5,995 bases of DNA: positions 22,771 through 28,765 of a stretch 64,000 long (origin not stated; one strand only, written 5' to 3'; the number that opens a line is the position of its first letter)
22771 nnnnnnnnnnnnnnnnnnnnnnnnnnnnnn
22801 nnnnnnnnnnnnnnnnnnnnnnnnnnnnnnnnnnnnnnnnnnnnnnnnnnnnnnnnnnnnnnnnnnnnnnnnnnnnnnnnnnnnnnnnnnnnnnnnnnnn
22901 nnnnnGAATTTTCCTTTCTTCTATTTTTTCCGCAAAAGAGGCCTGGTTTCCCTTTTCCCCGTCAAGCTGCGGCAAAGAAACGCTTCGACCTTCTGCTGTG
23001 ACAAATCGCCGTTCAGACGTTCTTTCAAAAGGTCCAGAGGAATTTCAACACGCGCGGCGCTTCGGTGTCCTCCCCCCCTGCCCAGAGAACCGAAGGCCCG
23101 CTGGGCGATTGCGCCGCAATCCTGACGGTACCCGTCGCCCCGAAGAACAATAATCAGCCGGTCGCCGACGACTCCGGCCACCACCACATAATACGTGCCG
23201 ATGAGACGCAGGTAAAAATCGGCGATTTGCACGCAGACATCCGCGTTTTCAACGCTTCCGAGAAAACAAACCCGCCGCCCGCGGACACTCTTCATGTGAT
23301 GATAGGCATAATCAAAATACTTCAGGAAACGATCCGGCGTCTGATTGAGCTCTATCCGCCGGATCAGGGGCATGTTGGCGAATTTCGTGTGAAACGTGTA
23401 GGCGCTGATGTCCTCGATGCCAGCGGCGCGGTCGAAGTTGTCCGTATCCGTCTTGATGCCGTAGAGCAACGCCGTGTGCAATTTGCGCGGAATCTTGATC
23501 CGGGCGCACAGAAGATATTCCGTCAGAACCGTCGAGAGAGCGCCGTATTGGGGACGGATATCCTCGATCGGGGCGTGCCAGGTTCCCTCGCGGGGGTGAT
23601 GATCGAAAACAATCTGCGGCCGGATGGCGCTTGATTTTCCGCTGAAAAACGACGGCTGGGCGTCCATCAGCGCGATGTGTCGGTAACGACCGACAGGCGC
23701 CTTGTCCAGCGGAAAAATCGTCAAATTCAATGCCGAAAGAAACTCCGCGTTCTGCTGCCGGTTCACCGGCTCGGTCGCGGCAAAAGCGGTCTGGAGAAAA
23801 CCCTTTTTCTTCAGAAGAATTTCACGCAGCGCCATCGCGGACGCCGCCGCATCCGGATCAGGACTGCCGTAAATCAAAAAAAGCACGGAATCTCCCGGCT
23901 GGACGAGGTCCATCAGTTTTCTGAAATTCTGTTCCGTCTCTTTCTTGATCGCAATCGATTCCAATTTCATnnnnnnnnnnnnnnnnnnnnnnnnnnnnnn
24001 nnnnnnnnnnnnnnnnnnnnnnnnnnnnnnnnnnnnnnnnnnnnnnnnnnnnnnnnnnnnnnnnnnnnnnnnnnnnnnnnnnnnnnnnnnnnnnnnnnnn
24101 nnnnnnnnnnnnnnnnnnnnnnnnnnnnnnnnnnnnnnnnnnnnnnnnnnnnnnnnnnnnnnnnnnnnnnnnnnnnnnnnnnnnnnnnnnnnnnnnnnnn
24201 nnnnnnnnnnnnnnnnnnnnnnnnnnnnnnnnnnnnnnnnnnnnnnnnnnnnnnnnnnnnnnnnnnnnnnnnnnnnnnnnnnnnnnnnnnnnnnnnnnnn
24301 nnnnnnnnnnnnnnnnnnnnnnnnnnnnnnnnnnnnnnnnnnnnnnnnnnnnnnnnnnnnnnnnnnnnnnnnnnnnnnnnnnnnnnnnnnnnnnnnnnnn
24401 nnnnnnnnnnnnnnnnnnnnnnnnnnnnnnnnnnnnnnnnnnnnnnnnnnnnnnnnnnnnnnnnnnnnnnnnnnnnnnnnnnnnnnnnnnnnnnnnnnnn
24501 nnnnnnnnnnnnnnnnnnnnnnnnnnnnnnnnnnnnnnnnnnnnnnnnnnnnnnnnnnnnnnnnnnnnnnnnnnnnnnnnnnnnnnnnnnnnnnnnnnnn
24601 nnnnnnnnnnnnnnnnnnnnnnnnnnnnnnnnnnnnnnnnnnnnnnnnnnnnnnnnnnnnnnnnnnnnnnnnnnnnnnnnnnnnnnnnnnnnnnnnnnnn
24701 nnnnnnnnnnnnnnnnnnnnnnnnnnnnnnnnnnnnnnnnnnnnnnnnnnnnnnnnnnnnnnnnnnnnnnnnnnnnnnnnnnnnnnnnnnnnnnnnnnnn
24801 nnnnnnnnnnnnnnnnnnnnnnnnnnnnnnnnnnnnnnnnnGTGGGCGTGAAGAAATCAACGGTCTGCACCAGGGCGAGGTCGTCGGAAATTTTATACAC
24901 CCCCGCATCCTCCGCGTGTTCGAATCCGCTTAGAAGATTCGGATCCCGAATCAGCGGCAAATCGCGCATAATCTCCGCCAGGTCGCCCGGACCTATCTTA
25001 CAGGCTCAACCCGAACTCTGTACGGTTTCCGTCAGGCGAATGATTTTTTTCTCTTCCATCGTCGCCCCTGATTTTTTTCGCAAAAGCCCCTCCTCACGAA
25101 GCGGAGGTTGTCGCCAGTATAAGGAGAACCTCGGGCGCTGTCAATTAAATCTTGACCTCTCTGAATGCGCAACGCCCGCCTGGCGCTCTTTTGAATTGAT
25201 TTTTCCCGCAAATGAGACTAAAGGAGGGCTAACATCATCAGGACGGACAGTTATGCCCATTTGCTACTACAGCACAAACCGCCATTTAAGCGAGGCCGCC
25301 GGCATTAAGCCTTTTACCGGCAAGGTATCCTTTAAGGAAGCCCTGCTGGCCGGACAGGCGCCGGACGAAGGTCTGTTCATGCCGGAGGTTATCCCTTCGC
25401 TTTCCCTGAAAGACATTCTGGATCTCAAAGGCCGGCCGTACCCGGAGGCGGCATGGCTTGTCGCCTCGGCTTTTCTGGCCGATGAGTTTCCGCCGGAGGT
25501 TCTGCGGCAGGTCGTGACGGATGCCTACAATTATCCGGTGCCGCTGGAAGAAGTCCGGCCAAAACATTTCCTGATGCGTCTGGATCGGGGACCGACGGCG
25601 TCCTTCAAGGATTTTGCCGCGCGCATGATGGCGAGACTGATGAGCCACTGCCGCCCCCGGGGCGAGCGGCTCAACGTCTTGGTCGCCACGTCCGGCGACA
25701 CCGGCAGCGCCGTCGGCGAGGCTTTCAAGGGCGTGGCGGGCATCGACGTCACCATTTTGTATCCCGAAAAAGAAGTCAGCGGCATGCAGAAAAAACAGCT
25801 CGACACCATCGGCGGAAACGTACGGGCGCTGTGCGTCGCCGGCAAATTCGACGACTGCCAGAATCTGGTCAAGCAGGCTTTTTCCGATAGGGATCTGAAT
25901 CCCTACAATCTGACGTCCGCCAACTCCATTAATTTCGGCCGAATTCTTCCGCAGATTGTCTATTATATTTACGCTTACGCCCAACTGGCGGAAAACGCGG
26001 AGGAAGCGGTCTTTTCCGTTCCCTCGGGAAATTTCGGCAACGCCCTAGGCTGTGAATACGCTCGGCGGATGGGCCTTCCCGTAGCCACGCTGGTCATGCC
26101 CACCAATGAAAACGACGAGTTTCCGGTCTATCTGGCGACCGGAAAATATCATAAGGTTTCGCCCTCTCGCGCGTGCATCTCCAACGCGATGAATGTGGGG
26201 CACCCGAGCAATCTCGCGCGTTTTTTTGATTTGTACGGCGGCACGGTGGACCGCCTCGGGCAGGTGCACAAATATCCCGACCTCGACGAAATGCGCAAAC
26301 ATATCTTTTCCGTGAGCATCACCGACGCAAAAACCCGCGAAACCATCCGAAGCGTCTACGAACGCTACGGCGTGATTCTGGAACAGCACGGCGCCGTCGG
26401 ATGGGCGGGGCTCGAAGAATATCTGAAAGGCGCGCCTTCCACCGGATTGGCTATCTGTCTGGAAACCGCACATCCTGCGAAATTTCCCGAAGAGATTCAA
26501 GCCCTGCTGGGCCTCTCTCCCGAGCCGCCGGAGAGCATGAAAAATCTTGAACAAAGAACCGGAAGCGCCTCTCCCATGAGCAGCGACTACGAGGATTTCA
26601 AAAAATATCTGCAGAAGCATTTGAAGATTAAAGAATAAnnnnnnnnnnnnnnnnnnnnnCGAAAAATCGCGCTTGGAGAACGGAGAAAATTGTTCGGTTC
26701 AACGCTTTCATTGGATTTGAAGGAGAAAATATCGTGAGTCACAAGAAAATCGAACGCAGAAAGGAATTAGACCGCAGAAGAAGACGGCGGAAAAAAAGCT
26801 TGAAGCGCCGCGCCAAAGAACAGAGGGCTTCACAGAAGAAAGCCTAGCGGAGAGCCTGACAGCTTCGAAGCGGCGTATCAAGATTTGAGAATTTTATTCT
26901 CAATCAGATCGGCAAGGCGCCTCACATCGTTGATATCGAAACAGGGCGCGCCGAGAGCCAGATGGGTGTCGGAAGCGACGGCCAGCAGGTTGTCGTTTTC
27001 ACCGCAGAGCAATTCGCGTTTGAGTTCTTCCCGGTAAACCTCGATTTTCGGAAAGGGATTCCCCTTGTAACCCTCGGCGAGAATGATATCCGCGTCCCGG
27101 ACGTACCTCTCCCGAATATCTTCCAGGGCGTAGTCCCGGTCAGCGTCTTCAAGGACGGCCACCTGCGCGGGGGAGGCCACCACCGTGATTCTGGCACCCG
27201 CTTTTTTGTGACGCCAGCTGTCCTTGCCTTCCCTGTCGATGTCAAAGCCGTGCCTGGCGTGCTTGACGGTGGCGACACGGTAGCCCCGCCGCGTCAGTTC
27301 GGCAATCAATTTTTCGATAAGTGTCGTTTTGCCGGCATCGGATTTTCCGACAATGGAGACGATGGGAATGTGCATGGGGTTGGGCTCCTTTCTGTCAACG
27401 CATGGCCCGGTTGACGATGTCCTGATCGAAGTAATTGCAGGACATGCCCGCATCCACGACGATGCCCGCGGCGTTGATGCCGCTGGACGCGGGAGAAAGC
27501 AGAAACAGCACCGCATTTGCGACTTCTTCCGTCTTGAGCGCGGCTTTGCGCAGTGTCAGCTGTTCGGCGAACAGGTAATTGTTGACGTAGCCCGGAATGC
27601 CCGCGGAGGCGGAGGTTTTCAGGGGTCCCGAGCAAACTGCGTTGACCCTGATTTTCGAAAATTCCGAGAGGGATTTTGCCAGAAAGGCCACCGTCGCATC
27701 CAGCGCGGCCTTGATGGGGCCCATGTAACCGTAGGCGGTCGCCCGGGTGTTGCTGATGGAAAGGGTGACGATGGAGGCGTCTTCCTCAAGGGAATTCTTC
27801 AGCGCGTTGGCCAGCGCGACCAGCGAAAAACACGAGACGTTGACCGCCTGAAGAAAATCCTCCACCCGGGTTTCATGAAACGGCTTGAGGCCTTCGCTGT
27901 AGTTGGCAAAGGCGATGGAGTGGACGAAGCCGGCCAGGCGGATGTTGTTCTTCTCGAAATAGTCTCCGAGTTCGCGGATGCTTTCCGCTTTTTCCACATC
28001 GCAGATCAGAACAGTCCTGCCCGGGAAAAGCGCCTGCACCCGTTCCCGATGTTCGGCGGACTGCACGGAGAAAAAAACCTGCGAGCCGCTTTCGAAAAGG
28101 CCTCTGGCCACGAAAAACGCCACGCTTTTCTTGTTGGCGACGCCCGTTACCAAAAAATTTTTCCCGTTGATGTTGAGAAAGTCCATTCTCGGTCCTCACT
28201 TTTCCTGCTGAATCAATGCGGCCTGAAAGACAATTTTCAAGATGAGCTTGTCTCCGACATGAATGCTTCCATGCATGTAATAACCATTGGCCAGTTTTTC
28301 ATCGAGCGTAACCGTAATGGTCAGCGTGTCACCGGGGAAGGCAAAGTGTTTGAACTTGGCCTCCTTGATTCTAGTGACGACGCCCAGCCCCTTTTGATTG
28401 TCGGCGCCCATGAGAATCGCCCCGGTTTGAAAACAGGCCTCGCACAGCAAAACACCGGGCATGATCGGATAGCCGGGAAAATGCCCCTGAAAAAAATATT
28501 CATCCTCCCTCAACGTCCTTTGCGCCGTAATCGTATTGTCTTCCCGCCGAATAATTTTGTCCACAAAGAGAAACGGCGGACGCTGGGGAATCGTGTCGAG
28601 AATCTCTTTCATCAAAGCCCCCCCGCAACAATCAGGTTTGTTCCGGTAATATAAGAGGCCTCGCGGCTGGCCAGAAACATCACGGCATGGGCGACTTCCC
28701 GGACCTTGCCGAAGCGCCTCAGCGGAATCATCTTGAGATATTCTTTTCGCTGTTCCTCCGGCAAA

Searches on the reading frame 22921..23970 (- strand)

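Call 8: search_protein_families(library=pfam, proteins=[window:22921-23970:-])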
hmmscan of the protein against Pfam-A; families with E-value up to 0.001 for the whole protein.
window:22921-23970:- (349 aa): 1 family
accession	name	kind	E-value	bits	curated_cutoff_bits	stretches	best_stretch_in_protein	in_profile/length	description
PF01368.27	DHH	-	6.8e-06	26.8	28.1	1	32-172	3-125/125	DHH family, N-terminal domain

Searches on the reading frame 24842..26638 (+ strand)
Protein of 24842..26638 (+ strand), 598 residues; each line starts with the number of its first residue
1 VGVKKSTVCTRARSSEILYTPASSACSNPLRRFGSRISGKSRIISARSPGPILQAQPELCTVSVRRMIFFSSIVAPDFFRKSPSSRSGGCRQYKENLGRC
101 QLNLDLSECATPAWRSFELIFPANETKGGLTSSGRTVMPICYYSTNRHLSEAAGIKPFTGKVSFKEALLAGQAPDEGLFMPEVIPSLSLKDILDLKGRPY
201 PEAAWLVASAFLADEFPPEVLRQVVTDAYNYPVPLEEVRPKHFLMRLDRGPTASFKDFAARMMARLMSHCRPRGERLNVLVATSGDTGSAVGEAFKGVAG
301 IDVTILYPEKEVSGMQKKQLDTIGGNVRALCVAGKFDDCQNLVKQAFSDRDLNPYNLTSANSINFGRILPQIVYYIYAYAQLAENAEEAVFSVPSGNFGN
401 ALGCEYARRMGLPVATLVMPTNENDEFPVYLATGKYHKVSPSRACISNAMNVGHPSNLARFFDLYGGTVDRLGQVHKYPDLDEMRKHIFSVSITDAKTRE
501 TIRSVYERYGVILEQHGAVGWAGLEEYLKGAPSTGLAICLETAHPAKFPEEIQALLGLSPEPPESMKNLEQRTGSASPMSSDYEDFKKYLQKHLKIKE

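Call 8: search_protein_families(library=pfam, proteins=[window:24842-26638:+])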
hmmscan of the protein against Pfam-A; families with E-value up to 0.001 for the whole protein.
window:24842-26638:+ (598 aa): 3 families
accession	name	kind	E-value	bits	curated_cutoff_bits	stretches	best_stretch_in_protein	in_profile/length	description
PF00291.31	PALP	-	1e-22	81.3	35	1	241-526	23-277/295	Pyridoxal-phosphate dependent enzyme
PF14821.11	Thr_synth_N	-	2.2e-16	60.2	25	1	161-229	11-79/79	Threonine synthase N terminus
PF24857.1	THR4_C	-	6.7e-05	23.4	27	1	518-555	2-40/85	Threonine synthase, C-terminal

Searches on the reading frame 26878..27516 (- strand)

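Call 8: search_protein_families(library=pfam, proteins=[window:26878-27516:-])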
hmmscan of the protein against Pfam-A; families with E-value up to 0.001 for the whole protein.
window:26878-27516:- (212 aa): 5 families
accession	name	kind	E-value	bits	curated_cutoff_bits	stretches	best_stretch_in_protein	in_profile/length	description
PF03205.20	MobB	-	1.7e-48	164.3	26.6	1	52-183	1-133/133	Molybdopterin guanine dinucleotide synthesis protein B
PF03308.22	MeaB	-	0.00016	21.2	23.1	1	53-84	36-67/273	Methylmalonyl Co-A mutase-associated GTPase MeaB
PF00009.33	GTP_EFTU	-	0.00027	21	26.5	1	50-91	3-44/188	Elongation factor Tu GTP binding domain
PF01656.29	CbiA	-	0.00039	20.8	25.4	1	55-85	4-34/125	CobQ/CobB/MinD/ParA nucleotide binding domain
PF03266.21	NTPase_1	-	0.00047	20.5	23.9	1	53-145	2-99/168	NTPase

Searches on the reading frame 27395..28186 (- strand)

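Call 8: search_protein_families(library=pfam, proteins=[window:27395-28186:-])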
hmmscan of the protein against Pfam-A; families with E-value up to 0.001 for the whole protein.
window:27395-28186:- (263 aa): 2 families
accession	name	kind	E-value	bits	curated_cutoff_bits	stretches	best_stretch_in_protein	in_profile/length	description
PF13561.12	adh_short_C2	-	5.1e-52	177.2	27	1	15-249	1-236/236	Enoyl-(Acyl carrier protein) reductase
PF00106.31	adh_short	-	2.7e-10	40.5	26.6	1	11-194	3-187/195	short chain dehydrogenase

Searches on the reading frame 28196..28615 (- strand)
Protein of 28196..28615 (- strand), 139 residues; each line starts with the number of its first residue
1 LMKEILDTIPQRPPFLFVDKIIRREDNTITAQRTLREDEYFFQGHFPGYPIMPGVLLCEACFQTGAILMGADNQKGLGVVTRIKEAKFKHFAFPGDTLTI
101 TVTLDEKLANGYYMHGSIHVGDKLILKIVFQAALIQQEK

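Call 7: search_protein_families(library=pfam, proteins=[window:28196-28615:-])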
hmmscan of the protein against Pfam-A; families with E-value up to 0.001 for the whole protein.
window:28196-28615:- (139 aa): 2 families
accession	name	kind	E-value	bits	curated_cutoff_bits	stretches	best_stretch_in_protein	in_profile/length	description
PF07977.19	FabA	-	8.3e-21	74.5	23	1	9-127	1-136/138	FabA-like domain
PF22818.2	ApeI-like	-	0.00079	20.1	28.5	1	26-107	13-89/119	ApeI dehydratase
